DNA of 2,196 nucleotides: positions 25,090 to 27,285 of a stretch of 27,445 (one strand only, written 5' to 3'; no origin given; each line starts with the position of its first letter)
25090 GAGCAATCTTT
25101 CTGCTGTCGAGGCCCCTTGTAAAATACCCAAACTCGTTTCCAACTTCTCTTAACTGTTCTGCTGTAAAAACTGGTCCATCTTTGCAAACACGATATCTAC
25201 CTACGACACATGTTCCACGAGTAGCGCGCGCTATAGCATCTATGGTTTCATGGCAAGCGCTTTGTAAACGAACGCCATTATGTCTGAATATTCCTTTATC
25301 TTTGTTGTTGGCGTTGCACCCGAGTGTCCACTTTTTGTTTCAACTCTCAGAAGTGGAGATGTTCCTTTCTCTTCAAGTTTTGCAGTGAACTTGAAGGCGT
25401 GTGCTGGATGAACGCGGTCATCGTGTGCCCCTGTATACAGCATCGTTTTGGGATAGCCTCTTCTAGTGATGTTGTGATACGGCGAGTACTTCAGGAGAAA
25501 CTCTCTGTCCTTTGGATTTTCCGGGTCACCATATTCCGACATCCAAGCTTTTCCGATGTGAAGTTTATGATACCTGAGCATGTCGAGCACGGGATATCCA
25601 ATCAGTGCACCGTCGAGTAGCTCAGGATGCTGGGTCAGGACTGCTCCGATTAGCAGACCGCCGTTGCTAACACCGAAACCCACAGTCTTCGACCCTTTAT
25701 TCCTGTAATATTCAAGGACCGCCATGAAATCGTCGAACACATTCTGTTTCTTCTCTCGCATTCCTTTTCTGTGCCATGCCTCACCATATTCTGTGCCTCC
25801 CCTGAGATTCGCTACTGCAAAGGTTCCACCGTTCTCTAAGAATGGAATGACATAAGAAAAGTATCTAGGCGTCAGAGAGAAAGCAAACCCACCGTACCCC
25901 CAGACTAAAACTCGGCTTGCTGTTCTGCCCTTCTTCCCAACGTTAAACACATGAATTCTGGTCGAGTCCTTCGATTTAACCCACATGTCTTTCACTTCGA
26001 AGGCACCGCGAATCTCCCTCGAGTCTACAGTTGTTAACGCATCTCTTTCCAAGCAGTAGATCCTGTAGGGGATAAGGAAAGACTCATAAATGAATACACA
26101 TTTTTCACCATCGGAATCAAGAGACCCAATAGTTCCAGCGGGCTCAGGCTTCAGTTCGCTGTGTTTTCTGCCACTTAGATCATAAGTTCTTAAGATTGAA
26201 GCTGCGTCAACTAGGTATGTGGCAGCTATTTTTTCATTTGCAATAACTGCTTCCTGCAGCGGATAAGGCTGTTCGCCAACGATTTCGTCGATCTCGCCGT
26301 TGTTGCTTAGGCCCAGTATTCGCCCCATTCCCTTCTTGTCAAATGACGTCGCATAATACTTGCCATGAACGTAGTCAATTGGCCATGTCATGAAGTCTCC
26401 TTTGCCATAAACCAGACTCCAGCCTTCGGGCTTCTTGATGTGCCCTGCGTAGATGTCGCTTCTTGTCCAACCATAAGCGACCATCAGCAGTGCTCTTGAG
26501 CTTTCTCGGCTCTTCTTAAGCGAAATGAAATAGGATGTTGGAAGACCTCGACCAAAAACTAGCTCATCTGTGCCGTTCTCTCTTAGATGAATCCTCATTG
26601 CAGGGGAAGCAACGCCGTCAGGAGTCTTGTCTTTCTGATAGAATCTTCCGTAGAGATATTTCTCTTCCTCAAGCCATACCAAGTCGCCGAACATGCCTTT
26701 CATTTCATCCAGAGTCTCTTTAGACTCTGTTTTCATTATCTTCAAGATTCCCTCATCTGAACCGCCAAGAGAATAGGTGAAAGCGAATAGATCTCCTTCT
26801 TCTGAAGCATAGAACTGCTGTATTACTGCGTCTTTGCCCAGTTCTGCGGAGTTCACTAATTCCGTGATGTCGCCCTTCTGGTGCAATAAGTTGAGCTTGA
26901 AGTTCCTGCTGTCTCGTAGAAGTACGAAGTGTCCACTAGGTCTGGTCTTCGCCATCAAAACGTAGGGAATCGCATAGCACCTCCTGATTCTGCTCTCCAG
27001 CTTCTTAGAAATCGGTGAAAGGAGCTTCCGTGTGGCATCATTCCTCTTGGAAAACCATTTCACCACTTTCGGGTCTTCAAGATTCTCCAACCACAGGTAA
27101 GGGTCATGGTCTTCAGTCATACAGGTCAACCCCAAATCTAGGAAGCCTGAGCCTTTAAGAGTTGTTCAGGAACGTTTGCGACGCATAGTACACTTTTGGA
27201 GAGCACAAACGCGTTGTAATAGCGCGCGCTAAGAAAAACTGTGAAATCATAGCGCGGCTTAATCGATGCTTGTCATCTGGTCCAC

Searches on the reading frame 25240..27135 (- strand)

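Call 60: search_protein_families(library=pfam, proteins=[window:25240-27135:-], max_evalue=0.0001)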
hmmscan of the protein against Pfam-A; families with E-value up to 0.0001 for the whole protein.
window:25240-27135:- (631 aa): 2 families
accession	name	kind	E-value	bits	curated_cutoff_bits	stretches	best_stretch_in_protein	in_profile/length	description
PF00326.27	Peptidase_S9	-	1.5e-51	175.3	22.6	1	425-628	2-211/213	Prolyl oligopeptidase family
PF02897.21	Peptidase_S9_N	-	1.3e-18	67.5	24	1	10-363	19-402/414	Prolyl oligopeptidase, N-terminal beta-propeller domain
